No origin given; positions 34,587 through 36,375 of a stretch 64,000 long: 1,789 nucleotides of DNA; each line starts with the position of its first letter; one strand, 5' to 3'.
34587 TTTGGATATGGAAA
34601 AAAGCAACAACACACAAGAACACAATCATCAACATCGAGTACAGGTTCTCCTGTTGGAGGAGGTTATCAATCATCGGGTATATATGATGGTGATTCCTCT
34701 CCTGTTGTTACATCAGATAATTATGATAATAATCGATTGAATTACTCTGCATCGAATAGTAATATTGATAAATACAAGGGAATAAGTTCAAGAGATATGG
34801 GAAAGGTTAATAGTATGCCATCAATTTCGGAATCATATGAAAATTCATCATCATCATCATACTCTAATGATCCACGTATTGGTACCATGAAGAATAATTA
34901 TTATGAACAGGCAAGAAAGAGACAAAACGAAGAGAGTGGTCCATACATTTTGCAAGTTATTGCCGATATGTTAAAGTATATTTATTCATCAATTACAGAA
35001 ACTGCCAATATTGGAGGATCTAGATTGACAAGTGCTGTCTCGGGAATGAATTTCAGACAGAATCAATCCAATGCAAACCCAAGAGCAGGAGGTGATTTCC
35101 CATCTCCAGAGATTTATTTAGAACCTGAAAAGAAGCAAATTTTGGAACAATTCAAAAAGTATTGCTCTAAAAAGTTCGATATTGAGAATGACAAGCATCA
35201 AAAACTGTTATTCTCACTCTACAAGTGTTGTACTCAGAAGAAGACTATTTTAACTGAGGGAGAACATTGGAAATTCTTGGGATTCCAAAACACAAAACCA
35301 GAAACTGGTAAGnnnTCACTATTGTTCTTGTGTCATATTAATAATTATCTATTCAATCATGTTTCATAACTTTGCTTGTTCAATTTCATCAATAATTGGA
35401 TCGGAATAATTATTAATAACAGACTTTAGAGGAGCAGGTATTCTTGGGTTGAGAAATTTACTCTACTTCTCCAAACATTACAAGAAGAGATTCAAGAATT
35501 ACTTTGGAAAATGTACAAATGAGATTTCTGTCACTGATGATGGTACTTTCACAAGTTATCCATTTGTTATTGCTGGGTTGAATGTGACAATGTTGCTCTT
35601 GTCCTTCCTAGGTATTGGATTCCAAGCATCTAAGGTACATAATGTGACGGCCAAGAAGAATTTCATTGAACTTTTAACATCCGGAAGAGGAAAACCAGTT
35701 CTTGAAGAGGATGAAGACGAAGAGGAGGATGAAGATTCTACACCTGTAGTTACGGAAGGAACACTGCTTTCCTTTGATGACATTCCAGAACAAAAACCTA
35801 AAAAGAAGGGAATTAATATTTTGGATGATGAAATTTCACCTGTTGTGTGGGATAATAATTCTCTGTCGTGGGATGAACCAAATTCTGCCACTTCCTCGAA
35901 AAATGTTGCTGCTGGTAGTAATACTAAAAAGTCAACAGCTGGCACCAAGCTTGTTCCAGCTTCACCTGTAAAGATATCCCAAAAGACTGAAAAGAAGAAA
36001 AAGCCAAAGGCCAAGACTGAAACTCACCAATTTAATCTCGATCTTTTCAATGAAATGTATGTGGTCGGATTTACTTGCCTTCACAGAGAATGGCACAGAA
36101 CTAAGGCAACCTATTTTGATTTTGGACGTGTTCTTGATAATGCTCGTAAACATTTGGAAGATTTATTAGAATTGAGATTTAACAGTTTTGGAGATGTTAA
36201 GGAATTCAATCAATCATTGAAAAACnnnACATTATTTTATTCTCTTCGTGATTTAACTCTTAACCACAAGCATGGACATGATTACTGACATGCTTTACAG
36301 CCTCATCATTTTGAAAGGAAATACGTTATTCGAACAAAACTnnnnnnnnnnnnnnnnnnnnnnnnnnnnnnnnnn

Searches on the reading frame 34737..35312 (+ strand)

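Call 12: search_protein_families(library=pfam, proteins=[window:34737-35312:+], max_evalue=0.001)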
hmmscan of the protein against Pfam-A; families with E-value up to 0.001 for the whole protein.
window:34737-35312:+ (192 aa): 1 family
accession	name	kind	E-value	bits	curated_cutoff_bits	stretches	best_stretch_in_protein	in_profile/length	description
PF04727.18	ELMO_CED12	-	3.5e-07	30.9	23.3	1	139-190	3-60/176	ELMO/CED-12 family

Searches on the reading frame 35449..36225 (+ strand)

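Call 12: search_protein_families(library=pfam, proteins=[window:35449-36225:+], max_evalue=0.001)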
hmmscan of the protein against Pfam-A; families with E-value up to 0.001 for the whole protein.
window:35449-36225:+ (259 aa): 1 family
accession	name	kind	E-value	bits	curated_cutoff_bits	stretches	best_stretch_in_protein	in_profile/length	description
PF04727.18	ELMO_CED12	-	1.2e-15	58.5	23.3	2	1-62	70-124/176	ELMO/CED-12 family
